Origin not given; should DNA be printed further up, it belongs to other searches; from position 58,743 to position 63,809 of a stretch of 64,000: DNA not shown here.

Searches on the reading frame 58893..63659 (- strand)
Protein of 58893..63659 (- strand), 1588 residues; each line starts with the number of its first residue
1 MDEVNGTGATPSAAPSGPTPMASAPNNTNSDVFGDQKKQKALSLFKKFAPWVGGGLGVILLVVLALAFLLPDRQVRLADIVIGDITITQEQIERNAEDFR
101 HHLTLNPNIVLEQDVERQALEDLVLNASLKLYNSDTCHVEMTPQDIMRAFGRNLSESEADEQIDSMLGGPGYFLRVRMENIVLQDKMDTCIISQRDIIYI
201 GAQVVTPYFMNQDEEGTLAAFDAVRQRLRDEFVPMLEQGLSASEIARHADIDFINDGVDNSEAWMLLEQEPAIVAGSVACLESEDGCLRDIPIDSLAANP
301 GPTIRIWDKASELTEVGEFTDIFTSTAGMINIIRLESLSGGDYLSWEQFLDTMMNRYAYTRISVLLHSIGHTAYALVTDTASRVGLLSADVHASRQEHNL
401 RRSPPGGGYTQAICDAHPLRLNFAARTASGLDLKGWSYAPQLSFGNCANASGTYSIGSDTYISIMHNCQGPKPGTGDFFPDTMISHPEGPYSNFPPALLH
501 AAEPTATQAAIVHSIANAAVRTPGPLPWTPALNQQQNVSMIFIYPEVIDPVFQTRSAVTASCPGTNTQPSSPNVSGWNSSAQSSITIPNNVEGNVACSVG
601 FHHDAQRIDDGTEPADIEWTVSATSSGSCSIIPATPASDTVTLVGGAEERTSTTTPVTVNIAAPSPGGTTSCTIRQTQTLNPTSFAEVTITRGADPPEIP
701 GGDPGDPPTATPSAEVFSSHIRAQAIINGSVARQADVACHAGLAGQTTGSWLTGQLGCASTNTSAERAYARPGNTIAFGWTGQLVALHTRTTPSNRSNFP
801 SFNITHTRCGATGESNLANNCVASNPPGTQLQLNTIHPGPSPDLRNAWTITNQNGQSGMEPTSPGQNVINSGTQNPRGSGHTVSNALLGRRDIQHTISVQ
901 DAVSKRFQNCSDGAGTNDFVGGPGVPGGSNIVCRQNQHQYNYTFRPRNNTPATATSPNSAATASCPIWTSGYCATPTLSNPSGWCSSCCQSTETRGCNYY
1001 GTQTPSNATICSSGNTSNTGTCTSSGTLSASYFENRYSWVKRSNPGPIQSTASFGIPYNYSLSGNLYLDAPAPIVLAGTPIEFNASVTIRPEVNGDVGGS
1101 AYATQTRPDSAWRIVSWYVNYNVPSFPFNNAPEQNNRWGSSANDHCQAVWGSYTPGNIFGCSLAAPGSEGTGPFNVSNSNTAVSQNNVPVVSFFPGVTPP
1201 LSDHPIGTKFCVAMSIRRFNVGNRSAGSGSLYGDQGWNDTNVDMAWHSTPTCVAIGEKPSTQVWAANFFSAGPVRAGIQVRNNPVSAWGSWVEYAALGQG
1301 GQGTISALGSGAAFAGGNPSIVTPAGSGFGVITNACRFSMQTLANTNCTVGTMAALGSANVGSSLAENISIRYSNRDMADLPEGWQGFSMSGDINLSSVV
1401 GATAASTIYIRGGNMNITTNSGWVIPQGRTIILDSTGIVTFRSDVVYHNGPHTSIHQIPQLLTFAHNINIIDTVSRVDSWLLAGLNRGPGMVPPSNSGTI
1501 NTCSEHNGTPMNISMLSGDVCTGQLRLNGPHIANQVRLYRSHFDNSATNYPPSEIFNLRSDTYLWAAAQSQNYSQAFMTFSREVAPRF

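Call 25: search_protein_families(library=pfam, proteins=[window:58893-63659:-], max_evalue=0.01)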
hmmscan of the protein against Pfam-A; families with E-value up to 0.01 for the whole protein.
window:58893-63659:- (1588 aa): 0 families

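Call 102: find_encoding_contigs(protein=window:58893-63659:-, flank=10000, max_places=3)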
Protein window:58893-63659:- (1588 aa): no gene with exactly this product is on record in the collection.
